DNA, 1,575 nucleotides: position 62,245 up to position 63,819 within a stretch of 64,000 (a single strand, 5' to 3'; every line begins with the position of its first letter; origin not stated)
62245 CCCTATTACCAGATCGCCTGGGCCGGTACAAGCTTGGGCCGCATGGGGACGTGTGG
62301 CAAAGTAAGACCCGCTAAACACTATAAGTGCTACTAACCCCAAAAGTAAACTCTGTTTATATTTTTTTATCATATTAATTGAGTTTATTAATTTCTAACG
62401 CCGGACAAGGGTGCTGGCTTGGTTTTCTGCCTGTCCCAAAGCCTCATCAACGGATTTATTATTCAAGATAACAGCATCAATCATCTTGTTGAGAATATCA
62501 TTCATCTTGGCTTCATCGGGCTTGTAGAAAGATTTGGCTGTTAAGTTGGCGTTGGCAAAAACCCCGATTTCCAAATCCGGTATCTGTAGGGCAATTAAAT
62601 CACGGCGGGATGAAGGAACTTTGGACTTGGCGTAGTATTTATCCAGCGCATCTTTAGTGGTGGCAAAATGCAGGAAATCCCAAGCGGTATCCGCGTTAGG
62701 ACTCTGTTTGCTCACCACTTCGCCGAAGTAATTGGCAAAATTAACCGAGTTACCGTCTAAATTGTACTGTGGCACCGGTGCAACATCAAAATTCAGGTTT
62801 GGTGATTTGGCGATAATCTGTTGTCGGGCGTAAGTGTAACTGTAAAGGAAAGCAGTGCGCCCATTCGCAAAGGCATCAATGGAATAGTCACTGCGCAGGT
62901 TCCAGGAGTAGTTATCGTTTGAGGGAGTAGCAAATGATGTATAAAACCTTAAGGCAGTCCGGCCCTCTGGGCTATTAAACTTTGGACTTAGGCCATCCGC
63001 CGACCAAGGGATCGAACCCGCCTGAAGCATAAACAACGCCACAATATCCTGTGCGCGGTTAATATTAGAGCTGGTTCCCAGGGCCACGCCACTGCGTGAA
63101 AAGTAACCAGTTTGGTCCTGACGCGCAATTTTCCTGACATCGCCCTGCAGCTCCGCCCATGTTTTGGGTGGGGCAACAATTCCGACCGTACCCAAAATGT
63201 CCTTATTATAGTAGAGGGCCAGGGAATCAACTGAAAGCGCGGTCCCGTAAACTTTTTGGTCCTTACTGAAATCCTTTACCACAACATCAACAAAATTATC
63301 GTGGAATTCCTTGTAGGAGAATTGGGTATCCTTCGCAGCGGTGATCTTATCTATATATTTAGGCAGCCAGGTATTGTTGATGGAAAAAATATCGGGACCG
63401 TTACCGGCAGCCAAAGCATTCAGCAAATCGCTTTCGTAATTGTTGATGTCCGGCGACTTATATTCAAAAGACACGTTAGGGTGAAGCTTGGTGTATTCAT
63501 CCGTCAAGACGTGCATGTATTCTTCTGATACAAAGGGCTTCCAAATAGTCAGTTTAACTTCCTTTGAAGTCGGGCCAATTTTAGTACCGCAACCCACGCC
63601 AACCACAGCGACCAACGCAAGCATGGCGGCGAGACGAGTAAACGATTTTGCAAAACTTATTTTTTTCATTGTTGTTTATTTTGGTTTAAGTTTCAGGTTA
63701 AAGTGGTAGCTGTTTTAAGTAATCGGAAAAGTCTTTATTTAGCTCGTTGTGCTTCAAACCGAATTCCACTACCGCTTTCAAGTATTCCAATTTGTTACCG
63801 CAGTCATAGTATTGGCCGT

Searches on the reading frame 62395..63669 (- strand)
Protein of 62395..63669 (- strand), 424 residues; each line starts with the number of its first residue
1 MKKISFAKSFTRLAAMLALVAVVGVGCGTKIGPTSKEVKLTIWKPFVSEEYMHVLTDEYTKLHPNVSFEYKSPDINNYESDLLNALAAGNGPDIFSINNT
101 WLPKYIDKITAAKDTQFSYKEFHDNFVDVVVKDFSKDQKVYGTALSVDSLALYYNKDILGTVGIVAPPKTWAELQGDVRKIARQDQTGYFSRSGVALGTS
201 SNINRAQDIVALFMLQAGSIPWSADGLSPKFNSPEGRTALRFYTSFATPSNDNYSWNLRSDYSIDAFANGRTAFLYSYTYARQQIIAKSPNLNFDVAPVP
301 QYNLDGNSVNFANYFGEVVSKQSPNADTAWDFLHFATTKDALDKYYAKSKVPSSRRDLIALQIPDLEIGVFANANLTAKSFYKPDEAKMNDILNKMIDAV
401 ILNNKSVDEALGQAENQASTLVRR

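Call 8: search_protein_families(library=pfam, proteins=[window:62395-63669:-], max_evalue=0.001)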
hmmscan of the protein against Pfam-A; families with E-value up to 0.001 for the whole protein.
window:62395-63669:- (424 aa): 2 families
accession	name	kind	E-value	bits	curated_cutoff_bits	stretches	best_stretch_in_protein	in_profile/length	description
PF13416.11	SBP_bac_8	-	3.1e-30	106.3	27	1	56-355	3-262/279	Bacterial extracellular solute-binding protein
PF01547.30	SBP_bac_1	-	5.6e-30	105.8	26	1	51-341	9-305/307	Bacterial extracellular solute-binding protein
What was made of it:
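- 62395..63669 (-): SBP-like gene (424 aa). It is related to maltose/trehalose-binding proteins, has a lipobox-like N-terminus (VGVGC), and lies 21 nt upstream of P5. Pfam SBP_bac_1 and SBP_bac_8 match at E about 1e-30 (call 8).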

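Call 20: find_related_loci(query=window:62395-63669:-, collection=genome_contigs, flank=10000)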
Query window:62395-63669:- (424 aa) in genome_contigs; peptide patterns used: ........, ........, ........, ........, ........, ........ (x = any residue, [..] = any of these).
599 stretches matched a pattern (row limit reached: there are more); 389 encode a relative of the query (tblastn E <= 1e-3); the best 80 are kept; 80 distinct loci.
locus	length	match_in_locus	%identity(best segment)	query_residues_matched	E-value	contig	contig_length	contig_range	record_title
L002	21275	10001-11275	70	1-424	0e+0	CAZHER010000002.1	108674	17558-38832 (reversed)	MAG TPA_asm: uncultured Candidatus Saccharibacteria bacterium isolate binchicken_co326_173 genome assembly, contig: NODE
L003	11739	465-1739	68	1-424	0e+0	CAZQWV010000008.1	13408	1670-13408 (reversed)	MAG TPA_asm: uncultured Candidatus Saccharibacteria bacterium isolate SRP300315_co1_34 genome assembly, contig: NODE_205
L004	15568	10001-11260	60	13-424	1e-163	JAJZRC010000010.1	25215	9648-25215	MAG: bacterium isolate SKS1.bin76 NODE_3457_length_25215_cov_2.143335, whole genome shotgun sequence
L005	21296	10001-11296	58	3-424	1e-160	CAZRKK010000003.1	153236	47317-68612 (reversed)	MAG TPA_asm: uncultured Candidatus Saccharibacteria bacterium isolate SRP170004_co1_269 genome assembly, contig: NODE_93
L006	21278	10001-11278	57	10-424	5e-160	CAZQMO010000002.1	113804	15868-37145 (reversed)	MAG TPA_asm: uncultured Candidatus Saccharibacteria bacterium isolate binchicken_co242_277 genome assembly, contig: NODE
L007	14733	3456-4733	57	8-423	6e-160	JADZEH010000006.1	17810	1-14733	MAG: Candidatus Doudnabacteria bacterium isolate SJ812 c_000000202197, whole genome shotgun sequence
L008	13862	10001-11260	58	13-423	1e-159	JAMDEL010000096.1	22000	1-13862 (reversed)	MAG: Patescibacteria group bacterium isolate FK_Sedi_B_Bin.102 NODE_8011_length_22000_cov_1.97722, whole genome shotgun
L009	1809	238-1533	58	3-424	2e-173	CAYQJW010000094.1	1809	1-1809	MAG TPA_asm: uncultured Candidatus Saccharibacteria bacterium isolate SRP286056_co1_433 genome assembly, contig: NODE_13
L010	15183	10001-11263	57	10-421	2e-159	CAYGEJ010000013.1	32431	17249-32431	MAG TPA_asm: uncultured Candidatus Saccharibacteria bacterium isolate ERP113451_co1_281 genome assembly, contig: NODE_15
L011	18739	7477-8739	60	12-423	7e-167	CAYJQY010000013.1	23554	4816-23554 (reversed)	MAG TPA_asm: uncultured Candidatus Saccharibacteria bacterium isolate ERP125453_co1_47 genome assembly, contig: NODE_198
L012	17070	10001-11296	56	3-424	3e-159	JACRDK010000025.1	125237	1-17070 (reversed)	MAG: Candidatus Doudnabacteria bacterium isolate NC_groundwater_1670_Pr3_B-0.1um_42_13 SR-2_scaffold_141_3681097, whole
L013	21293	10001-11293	57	2-424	3e-159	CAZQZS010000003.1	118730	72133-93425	MAG TPA_asm: uncultured Candidatus Saccharibacteria bacterium isolate binchicken_co179_18 genome assembly, contig: NODE_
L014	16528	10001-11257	58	15-424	5e-158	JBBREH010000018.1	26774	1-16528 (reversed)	MAG: Candidatus Doudnabacteria bacterium isolate Co_metawrap_2493 Cmw_2493_k141_13829178_length_26774_cov_30.0000, whole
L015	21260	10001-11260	57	13-423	5e-151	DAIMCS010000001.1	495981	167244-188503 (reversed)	MAG TPA_asm: Patescibacteria group bacterium isolate CTOTU25981 NODE_1_length_495981_cov_10.917482, whole genome shotgun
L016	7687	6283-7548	55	9-421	1e-150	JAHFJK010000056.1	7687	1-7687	MAG: Candidatus Doudnabacteria bacterium isolate nzgw384 NODE_25798_length_7688_cov_3.816968, whole genome shotgun seque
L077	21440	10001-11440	37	2-421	5e-81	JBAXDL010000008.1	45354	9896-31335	MAG: bacterium isolate ELA218 MAG218_8, whole genome shotgun sequence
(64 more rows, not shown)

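Call 50: search_solved_structures(query=window:62395-63669:-, max_evalue=0.001)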
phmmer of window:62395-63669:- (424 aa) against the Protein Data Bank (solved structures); distinct sequences matched with E-value up to 0.001: 385 (the best 60 are shown).
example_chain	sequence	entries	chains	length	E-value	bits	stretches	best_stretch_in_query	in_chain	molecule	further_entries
1eu8_A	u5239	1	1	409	3.2e-18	69.1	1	50-423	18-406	TREHALOSE/MALTOSE BINDING PROTEIN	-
9xor_A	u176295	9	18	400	2.8e-15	59.5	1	48-347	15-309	maltose-binding protein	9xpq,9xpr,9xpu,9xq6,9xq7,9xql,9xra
6dts_A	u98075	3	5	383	5.9e-15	58.4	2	37-176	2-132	maltose-binding protein MalE2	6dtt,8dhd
2fnc_A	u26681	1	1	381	1.1e-14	57.5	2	39-176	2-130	maltose ABC transporter, periplasmic maltose-binding protein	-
5ci5_A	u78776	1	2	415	1.7e-13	53.6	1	65-354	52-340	Extracellular solute-binding protein family 1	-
4r9f_A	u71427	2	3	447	1.2e-12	50.7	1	13-336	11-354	MBP1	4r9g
5ysb_A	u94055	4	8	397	2.5e-12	49.7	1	42-194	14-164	Lin1841 protein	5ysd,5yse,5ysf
3uor_A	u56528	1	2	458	2.6e-12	49.7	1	42-347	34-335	ABC transporter sugar binding protein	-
4qrz_A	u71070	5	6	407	2.8e-12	49.5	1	33-189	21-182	ABC-TYPE SUGAR TRANSPORTER | ABC transporter, substrate binding protein (Sugar)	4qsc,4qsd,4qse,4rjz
8art_A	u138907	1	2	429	4.2e-12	49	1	11-421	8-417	Putative secreted maltose-binding protein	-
6dtu_A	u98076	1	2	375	1.2e-11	47.4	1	38-179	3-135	maltose-binding protein MalE1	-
2gha_A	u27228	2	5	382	1.3e-11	47.3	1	38-179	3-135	maltose ABC transporter, periplasmic maltose-binding protein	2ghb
5f7v_A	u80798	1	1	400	1.5e-11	47.2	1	52-416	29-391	Lmo0181 protein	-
4rk2_A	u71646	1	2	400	1.8e-10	43.6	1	40-413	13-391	Putative sugar ABC transporter, substrate-binding protein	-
3quf_A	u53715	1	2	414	9.1e-10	41.3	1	39-346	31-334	Extracellular solute-binding protein, family 1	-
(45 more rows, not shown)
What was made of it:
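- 62395..63669 (-): The closest PDB relative is 1eu8, E = 3e-18 (call 50).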

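Call 59: search_protein_families(library=pfam, proteins=[L077:9380-9934:+, L077:9989-11461:+, L077:11499-12158:+, L077:12186-13058:+, L077:13084-13536:+, L077:13559-14248:+, L077:14263-16083:+, L077:16147-16755:+, L077:16828-18354:+, L077:18528-19487:+], max_evalue=0.001)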
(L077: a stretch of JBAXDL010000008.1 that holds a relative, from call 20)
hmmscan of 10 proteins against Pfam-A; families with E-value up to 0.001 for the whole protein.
L077:9380-9934:+ (184 aa): 12 families
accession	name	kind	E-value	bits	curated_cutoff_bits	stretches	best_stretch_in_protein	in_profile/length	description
PF13847.12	Methyltransf_31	-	9.4e-20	71.2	27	1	25-146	3-120/145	Methyltransferase domain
PF08241.18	Methyltransf_11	-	5.1e-14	53.1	21.2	1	31-132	2-95/95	Methyltransferase domain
PF13649.12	Methyltransf_25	-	5.4e-14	53.1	27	1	30-128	2-97/97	Methyltransferase domain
PF01209.24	Ubie_methyltran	-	7.4e-13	48.8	20.1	1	24-136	46-155/233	ubiE/COQ5 methyltransferase family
PF08242.18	Methyltransf_12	-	8.2e-09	36.5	30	1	30-129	1-97/98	Methyltransferase domain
PF13489.12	Methyltransf_23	-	5.4e-08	33.2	27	1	23-136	20-120/164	Methyltransferase domain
PF05175.20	MTS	-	3.1e-07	30.6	23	1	18-137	24-143/170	Methyltransferase small domain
PF00891.24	Methyltransf_2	-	1.7e-05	24.7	22.3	1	64-163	95-192/210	O-methyltransferase domain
PF01135.25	PCMT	-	5.4e-05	23.5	20.3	1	15-81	63-129/210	Protein-L-isoaspartate(D-aspartate) O-methyltransferase (PCMT)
PF08704.16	GCD14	-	0.00014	22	26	1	13-90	28-105/247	tRNA methyltransferase complex GCD14 subunit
PF01728.25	FtsJ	-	0.00018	21.9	24.1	1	19-89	14-86/181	FtsJ-like methyltransferase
PF02475.24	TRM5-TYW2_MTfase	-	0.00099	19.5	28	0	23-132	34-135/164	TRM5/TYW2 methyltransferase domain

L077:9989-11461:+ (490 aa): 2 families
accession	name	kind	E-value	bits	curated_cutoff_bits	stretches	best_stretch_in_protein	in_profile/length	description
PF13416.11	SBP_bac_8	-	6.5e-24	85.6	27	1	60-390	2-255/279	Bacterial extracellular solute-binding protein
PF01547.30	SBP_bac_1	-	4.3e-23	83.2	26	1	51-378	4-301/307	Bacterial extracellular solute-binding protein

L077:11499-12158:+ (219 aa): 1 family
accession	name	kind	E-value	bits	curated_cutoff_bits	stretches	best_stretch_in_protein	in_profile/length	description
PF18895.5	T4SS_pilin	-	1.8e-08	34.8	26.6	1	129-192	9-71/71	Type IV secretion system pilin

L077:12186-13058:+ (290 aa): 1 family
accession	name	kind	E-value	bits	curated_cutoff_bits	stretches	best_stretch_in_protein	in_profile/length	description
PF18895.5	T4SS_pilin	-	1.2e-18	67.4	26.6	2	217-283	4-69/71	Type IV secretion system pilin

L077:13084-13536:+ (150 aa): 1 family
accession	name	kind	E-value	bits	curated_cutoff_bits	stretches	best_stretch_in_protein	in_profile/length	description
PF12666.12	PrgI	-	1.7e-09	38.5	27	1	5-87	2-89/91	PrgI family protein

L077:13559-14248:+ (229 aa): 0 families

L077:14263-16083:+ (606 aa): 4 families
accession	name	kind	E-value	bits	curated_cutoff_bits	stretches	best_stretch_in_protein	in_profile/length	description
PF19044.6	P-loop_TraG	-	1.5e-28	100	25.8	1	249-558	27-347/413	TraG P-loop domain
PF12846.13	AAA_10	-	1.2e-10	41.4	27.5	1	249-296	19-66/362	AAA-like domain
PF01935.23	DUF87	-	5.4e-08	33.6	23.2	1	254-318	26-92/220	Helicase HerA, central domain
PF11130.14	TraC_F_IV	-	0.00032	20.3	28.1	1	122-198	299-374/375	TraC protein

L077:16147-16755:+ (202 aa): 0 families

L077:16828-18354:+ (508 aa): 9 families
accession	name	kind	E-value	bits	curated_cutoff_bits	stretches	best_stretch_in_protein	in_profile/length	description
PF01078.27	Mg_chelatase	-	5.4e-92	307.3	20.3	1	195-400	1-205/207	Magnesium chelatase, subunit ChlI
PF13541.12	ChlI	-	1.9e-42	144.4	27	1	20-144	1-121/121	Subunit ChlI of Mg-chelatase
PF13335.12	Mg_chelatase_C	-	3.7e-34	117.6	26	1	408-504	1-94/94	Magnesium chelatase, subunit ChlI C-terminal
PF07728.20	AAA_5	-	1.1e-07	32.3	22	1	218-353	1-123/139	AAA domain (dynein-related subfamily)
PF00493.29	MCM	-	2.2e-07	30.7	23.3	1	293-357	113-177/224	MCM P-loop domain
PF00158.32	Sigma54_activat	-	9e-07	29.2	20.2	0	292-338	84-130/168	Sigma-54 interaction domain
PF05362.19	Lon_C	-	1.3e-05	25.3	21.1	1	13-164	38-197/205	Lon protease (S16) C-terminal proteolytic domain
PF00004.35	AAA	-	0.00029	21.7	21.2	0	219-242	1-23/131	ATPase family associated with various cellular activities (AAA)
PF05496.18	RuvB_N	-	0.00032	20.9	27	0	200-236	10-53/159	Holliday junction DNA helicase RuvB P-loop domain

L077:18528-19487:+ (319 aa): 4 families
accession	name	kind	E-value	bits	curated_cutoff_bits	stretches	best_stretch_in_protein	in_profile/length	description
PF07501.17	G5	-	5.5e-19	68.6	23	1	159-231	2-74/75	G5 domain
PF03330.24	DPBB_1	-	3.1e-17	63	28.8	1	252-313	24-82/83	Lytic transglycolase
PF03990.20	DUF348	-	2.3e-13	50.1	24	2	54-82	11-39/41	G5-linked-Ubiquitin-like domain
PF00967.23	Barwin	-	1.9e-05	25.1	21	1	244-316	44-112/119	Barwin family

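Call 61: find_homologous_proteins(query=L077:14263-16083:+, max_evalue=1e-10)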
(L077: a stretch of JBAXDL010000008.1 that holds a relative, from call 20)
Query L077:14263-16083:+ (606 aa): 8000 proteins with E <= 1e-10 among 8000 candidates; the best 120 are listed.
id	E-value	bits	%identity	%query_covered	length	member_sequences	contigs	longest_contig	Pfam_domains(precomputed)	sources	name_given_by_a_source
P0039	0.0e+0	1229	91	99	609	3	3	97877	PF19044.7,PF01935.24,PF12846.14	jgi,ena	-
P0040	0.0e+0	1225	90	99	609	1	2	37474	PF19044.7,PF01935.24,PF12846.14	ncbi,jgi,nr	ncbi:MAG: hypothetical protein ACD_56C00037G0011 [uncultured bacterium]|nr:MAG: hypothetical protein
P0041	0.0e+0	1214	90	100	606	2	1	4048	PF19044.7,PF01935.24,PF12846.14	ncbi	-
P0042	0.0e+0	1210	89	99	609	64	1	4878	PF19044.7,PF01935.24,PF12846.14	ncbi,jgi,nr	ncbi:MAG: hypothetical protein ACD_5C00274G0002 [uncultured bacterium]|nr:MAG: hypothetical protein 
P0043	0.0e+0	1190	87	100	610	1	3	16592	PF19044.7,PF01935.24,PF12846.14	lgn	-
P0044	0.0e+0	1190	87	100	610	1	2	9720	PF19044.7,PF01935.24,PF12846.14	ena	-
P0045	0.0e+0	1190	87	100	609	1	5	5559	PF19044.7,PF01935.24,PF12846.14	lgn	-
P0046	0.0e+0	1187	87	100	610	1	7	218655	PF19044.7,PF01935.24,PF12846.14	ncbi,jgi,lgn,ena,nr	ncbi:MAG TPA: ATP-binding protein [Candidatus Moranbacteria bacterium]|nr:ATP-binding protein [Candi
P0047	0.0e+0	1186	86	100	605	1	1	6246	PF19044.7,PF01935.24,PF12846.14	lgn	-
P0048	0.0e+0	1186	87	99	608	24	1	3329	PF19044.7,PF01935.24,PF12846.14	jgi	jgi:type IV secretory pathway VirB4 component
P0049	0.0e+0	1184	88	99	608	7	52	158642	PF19044.7,PF01935.24,PF12846.14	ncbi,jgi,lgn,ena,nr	ncbi:MAG TPA: ATP-binding protein [Candidatus Moranbacteria bacterium]|jgi:type IV secretory pathway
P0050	0.0e+0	1184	86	100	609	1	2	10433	PF19044.7,PF01935.24,PF12846.14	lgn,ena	-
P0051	0.0e+0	1183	87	99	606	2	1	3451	PF19044.7,PF01935.24,PF12846.14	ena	-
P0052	0.0e+0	1183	86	100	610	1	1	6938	PF19044.7,PF01935.24,PF12846.14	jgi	-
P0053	0.0e+0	1182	86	100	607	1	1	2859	PF19044.7,PF01935.24,PF12846.14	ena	-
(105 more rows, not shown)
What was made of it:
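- Tried and rejected: Locating VirB4 in this genome through a homologue search with the Moranbacteria VirB4 (call 61).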

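Call 62: find_encoding_contigs(protein=P0049, flank=8000, max_places=3)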
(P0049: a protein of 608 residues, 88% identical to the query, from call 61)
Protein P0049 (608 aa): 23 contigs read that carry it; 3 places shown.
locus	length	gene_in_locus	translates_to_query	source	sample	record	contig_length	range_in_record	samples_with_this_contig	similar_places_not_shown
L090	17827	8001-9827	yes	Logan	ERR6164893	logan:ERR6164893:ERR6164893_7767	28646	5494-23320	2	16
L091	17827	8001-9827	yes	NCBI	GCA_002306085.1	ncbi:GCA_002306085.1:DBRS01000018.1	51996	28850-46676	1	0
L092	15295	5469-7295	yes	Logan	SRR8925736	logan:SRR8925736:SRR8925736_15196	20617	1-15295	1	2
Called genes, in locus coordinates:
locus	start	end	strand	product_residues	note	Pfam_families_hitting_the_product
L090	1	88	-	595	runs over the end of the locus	PF04760:IF2_N, PF00009:GTP_EFTU, PF00071:Ras (weak), PF01926:MMR_HSR1, PF09439:SRPRB (faint), PF14578:GTP_EFTU_D4 (faint), PF22042:EF-G_D2, PF11987:IF-2, +1 more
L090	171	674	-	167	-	PF14584:DUF4446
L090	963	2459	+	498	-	PF13638:PIN_4 (weak), PF02562:PhoH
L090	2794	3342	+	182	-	PF01209:Ubie_methyltran, PF01728:FtsJ (weak), PF02475:TRM5-TYW2_MTfase (weak), PF05175:MTS (weak), PF13847:Methyltransf_31, PF08241:Methyltransf_11, PF08242:Methyltransf_12, PF13649:Methyltransf_25, +3 more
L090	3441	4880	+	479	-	PF01547:SBP_bac_1, PF13416:SBP_bac_8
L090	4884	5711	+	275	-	PF18895:T4SS_pilin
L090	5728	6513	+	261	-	PF18895:T4SS_pilin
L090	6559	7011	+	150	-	PF12666:PrgI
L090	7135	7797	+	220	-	PF26593:TraC-like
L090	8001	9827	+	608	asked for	PF01935:DUF87, PF19044:P-loop_TraG, PF12846:AAA_10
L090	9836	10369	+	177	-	-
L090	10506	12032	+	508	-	PF13541:ChlI, PF00158:Sigma54_activat (faint), PF01078:Mg_chelatase, PF07728:AAA_5, PF00493:MCM (weak), PF13335:Mg_chelatase_C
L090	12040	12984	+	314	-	PF03990:DUF348 (weak), PF07501:G5, PF03330:DPBB_1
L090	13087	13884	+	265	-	PF00398:RrnaAD, PF08241:Methyltransf_11 (faint), PF13649:Methyltransf_25 (weak)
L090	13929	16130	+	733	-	PF00580:UvrD-helicase, PF01443:Viral_helicase1 (faint), PF13245:AAA_19, PF13604:AAA_30 (faint), PF13361:UvrD_C, PF13538:UvrD_C_2, PF21196:PcrA_UvrD_tudor (faint)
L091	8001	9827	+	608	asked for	PF01935:DUF87, PF19044:P-loop_TraG, PF12846:AAA_10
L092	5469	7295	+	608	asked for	PF01935:DUF87, PF19044:P-loop_TraG, PF12846:AAA_10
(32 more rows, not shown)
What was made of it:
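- On VirB2/TrbC-type conjugative pilin (functional class): Homologous SBP-pilin modules are contiguous with PrgI, TraC-like and VirB4 in Moranbacteria (calls 59, 62).
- In Moranbacteria the gene order is SBP, pilins, PrgI, TraC-like, VirB4 (calls 59, 62). In Moranbacteria the same SBP-pilin module is contiguous with PrgI, TraC-like and VirB4 genes (calls 59, 62).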
